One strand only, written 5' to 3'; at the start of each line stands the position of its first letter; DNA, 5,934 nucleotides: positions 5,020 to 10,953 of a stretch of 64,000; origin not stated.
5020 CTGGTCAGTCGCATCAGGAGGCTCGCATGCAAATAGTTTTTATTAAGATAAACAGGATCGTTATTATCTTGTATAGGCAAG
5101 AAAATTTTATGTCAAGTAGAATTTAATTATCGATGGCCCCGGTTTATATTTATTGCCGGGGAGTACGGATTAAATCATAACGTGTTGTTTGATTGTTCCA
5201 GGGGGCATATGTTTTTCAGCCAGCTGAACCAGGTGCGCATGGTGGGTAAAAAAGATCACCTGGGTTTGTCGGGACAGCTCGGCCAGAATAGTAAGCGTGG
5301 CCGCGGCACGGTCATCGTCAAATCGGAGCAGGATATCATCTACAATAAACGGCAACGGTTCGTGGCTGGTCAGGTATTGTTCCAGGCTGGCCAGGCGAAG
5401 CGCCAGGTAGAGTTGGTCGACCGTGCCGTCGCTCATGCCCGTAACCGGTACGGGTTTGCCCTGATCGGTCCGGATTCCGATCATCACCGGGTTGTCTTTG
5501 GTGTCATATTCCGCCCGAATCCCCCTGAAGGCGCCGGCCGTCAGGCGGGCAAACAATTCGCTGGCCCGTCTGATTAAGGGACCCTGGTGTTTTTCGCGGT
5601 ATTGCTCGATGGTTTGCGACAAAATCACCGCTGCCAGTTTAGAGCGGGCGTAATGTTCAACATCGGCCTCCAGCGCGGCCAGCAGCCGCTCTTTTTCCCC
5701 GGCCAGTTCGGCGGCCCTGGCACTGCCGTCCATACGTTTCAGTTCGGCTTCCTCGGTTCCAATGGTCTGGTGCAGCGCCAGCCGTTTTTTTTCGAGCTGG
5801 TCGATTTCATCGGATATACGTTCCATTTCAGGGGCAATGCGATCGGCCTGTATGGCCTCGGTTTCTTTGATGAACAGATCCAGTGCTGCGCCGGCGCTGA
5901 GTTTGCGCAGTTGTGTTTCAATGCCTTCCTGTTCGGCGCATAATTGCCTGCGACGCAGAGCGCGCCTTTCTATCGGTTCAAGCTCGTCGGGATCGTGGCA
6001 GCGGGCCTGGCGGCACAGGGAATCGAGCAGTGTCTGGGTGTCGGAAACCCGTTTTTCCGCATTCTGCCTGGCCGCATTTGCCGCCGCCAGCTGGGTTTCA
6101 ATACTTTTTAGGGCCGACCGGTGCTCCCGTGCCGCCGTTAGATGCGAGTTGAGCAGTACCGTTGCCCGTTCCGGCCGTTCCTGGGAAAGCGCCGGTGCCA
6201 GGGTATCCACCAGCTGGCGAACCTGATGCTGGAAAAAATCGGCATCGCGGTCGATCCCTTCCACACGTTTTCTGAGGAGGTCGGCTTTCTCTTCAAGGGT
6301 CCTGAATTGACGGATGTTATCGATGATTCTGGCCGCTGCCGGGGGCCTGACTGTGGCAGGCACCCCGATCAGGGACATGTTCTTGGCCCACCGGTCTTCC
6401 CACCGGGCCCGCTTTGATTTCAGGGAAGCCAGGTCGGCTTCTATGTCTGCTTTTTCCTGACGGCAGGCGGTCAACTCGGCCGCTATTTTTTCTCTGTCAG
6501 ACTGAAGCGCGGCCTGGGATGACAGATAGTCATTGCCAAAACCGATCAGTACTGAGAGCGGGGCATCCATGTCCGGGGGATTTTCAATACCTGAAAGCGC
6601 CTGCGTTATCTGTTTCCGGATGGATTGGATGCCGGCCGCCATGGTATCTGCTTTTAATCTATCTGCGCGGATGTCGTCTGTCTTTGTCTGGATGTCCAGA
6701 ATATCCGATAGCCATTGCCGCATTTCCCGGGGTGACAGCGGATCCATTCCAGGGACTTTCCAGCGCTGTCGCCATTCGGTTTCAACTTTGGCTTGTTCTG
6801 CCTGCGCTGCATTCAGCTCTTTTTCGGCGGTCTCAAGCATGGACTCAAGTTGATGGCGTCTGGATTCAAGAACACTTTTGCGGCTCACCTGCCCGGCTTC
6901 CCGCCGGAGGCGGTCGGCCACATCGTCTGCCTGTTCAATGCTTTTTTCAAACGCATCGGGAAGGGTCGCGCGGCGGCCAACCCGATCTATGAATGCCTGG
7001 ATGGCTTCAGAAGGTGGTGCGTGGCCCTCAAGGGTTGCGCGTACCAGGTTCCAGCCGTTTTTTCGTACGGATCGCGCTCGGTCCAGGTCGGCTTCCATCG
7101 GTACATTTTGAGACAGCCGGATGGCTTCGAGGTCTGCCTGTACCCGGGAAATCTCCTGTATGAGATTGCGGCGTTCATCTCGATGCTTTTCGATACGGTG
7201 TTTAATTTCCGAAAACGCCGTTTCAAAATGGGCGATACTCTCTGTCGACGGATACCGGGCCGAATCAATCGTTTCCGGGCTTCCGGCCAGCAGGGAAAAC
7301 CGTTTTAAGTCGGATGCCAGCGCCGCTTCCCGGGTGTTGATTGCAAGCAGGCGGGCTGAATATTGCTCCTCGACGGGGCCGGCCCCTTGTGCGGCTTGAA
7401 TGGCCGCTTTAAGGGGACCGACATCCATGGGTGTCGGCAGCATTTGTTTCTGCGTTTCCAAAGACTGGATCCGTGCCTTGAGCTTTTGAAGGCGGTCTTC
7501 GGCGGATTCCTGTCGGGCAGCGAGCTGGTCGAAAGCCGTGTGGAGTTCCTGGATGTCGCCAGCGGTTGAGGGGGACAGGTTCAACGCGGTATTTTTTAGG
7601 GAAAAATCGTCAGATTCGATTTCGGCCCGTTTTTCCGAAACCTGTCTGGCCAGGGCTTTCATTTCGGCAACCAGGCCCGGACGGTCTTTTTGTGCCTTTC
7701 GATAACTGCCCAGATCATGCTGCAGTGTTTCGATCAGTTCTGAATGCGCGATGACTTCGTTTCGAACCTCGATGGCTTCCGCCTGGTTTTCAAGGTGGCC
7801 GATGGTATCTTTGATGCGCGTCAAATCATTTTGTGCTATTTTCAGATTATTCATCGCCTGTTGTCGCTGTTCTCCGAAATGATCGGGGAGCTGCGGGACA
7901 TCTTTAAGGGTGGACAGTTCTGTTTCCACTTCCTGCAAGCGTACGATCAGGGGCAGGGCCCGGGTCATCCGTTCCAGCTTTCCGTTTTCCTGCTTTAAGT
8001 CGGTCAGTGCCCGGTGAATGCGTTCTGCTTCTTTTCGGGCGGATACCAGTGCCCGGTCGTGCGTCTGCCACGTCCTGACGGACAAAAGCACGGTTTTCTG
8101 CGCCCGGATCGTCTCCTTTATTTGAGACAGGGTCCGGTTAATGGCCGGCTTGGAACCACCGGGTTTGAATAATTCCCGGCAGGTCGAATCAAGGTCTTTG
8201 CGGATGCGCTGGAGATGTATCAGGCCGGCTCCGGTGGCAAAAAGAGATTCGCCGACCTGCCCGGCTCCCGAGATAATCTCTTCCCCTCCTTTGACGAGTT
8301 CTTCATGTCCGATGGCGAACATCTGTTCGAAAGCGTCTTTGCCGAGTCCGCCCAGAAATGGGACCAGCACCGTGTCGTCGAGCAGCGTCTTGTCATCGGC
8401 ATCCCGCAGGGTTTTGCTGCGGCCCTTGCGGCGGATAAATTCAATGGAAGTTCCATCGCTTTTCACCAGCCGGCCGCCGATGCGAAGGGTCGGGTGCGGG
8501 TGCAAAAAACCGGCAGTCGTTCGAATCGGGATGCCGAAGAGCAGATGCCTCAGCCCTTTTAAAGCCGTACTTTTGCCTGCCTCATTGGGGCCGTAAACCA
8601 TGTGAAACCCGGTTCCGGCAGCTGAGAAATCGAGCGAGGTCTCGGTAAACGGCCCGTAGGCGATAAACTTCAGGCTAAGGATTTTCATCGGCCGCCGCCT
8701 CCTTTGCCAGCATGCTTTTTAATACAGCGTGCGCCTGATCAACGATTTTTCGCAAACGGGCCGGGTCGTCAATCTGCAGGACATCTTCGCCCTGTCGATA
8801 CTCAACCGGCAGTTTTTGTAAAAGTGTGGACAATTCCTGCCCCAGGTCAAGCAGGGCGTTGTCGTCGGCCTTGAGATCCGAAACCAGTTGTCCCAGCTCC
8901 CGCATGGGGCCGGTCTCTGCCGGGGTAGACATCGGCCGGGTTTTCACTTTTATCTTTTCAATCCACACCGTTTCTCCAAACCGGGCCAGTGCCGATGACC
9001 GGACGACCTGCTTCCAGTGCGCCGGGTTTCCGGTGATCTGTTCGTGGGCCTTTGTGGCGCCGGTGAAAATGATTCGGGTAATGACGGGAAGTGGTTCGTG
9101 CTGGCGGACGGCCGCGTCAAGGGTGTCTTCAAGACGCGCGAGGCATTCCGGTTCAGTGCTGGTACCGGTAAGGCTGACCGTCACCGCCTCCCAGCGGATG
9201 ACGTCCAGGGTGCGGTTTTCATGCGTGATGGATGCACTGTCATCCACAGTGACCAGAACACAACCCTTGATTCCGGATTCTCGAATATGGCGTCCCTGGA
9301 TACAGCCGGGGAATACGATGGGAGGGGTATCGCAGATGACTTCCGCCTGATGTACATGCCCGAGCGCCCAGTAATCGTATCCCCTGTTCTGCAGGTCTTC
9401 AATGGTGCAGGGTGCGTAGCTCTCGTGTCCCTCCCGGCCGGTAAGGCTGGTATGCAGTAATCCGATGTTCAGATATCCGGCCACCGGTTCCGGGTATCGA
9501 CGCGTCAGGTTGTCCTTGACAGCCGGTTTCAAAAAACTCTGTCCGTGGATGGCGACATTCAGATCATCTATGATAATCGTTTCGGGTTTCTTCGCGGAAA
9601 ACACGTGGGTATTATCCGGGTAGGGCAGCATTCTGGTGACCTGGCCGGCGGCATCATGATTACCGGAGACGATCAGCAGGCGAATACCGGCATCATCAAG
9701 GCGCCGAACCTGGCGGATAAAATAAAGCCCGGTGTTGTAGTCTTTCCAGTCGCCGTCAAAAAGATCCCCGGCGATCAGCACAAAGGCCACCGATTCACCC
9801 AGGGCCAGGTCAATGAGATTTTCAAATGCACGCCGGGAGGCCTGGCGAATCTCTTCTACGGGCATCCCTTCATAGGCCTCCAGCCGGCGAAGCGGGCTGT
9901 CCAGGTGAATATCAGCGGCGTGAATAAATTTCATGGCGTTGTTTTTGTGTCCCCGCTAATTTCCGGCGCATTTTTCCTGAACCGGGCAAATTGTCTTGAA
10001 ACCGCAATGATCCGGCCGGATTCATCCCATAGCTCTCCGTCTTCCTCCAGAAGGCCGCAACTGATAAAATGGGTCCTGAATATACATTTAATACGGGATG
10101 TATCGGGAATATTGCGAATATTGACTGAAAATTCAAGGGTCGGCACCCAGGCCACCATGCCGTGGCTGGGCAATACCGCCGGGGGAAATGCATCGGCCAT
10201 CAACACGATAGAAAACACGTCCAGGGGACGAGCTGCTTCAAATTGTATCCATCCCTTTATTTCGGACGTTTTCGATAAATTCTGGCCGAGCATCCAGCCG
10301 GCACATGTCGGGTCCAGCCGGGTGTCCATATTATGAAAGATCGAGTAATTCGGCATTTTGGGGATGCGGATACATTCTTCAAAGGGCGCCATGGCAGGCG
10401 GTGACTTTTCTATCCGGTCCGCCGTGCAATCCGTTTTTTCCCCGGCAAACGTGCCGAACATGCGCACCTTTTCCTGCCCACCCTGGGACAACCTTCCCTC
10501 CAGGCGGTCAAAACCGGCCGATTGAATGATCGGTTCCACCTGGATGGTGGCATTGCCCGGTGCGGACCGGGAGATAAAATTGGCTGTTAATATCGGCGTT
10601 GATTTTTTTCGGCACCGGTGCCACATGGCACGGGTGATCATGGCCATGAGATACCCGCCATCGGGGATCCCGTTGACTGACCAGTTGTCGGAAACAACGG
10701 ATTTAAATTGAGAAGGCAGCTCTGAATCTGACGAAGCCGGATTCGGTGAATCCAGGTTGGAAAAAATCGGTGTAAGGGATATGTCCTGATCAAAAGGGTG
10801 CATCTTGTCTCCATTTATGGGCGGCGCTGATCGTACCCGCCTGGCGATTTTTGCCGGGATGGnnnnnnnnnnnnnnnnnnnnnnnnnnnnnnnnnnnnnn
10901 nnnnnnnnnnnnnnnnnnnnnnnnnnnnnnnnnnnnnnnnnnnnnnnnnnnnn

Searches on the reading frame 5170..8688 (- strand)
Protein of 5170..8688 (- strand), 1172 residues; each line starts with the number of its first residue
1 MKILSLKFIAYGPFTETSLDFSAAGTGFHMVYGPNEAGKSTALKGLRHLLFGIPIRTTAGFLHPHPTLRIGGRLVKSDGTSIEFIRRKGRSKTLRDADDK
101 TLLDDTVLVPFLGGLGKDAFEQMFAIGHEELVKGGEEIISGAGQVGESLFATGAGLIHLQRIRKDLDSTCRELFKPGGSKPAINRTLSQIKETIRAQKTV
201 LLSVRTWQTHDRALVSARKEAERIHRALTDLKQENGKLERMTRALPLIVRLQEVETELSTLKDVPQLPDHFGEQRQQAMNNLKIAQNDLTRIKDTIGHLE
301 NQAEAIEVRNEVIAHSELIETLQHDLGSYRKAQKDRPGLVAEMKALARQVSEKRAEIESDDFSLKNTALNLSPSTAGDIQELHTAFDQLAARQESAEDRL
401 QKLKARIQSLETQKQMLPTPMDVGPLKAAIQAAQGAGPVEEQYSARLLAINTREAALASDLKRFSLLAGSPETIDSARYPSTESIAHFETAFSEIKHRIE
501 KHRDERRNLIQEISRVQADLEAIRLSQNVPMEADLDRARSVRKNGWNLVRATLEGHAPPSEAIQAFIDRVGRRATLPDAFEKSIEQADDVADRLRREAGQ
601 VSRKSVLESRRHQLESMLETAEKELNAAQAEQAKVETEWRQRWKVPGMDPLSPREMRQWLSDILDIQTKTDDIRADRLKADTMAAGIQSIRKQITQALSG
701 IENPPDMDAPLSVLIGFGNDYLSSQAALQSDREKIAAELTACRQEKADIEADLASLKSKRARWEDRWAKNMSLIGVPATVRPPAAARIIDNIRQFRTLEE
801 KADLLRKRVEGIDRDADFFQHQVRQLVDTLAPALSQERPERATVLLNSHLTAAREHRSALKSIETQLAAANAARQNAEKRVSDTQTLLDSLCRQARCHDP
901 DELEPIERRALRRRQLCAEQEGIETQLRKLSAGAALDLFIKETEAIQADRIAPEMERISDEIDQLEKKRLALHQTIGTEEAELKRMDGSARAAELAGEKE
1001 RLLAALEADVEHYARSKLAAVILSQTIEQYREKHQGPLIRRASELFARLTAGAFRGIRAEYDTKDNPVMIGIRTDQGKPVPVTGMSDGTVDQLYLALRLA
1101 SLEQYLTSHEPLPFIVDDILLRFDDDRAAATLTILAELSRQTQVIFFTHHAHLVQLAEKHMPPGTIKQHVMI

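Call 29: search_protein_families(library=pfam, proteins=[window:5170-8688:-], max_evalue=0.00001)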
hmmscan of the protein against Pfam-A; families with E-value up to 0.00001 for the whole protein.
window:5170-8688:- (1172 aa): 2 families
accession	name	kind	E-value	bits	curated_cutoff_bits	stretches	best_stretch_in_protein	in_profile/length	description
PF13514.12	AAA_27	-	2.8e-67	226.7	22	1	1-207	1-206/206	AAA domain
PF02463.25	SMC_N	-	4.8e-07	29.9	40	0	408-1160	135-208/220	RecF/RecN/SMC N terminal domain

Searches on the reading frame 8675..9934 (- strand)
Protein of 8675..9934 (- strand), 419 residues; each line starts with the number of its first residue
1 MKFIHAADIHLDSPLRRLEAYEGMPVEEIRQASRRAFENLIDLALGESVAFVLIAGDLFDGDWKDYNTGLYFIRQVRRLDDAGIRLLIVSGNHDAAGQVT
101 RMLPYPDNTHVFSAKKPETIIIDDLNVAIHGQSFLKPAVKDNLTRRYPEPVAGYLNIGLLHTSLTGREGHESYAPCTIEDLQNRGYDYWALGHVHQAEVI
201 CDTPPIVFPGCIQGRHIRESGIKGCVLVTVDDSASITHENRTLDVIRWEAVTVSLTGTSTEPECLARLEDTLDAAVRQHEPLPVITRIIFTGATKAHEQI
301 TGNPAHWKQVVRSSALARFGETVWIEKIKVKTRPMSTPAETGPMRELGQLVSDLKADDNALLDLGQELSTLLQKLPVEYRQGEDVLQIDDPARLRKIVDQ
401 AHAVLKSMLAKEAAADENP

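Call 29: search_protein_families(library=pfam, proteins=[window:8675-9934:-], max_evalue=0.00001)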
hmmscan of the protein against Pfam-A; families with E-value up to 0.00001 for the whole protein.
window:8675-9934:- (419 aa): 2 families
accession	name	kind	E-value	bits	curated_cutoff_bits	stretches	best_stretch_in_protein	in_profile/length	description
PF00149.33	Metallophos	-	2.5e-13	51.4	21.5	1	1-196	1-190/191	Calcineurin-like phosphoesterase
PF12850.12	Metallophos_2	-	3.8e-07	30.7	27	1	1-232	1-153/154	Calcineurin-like phosphoesterase superfamily domain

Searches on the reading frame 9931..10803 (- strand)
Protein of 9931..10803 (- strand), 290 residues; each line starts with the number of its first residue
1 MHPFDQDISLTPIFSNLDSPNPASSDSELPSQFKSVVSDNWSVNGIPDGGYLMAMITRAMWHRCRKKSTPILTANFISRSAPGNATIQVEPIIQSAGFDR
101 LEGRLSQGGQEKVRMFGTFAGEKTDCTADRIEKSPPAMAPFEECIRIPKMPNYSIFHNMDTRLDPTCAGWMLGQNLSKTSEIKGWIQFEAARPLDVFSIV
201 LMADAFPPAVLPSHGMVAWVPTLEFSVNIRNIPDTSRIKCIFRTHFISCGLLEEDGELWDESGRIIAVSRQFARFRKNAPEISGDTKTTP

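Call 29: search_protein_families(library=pfam, proteins=[window:9931-10803:-], max_evalue=0.00001)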
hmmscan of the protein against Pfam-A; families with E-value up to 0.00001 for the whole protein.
window:9931-10803:- (290 aa): 2 families
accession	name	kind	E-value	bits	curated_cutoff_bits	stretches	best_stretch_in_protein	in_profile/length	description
PF20789.3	4HBT_3C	-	1.4e-21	77.6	24.1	1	144-273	4-138/140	Acyl-CoA thioesterase C-terminal domain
PF13622.12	4HBT_3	-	5.9e-09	36.5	24.3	1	38-120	2-83/83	Acyl-CoA thioesterase N-terminal domain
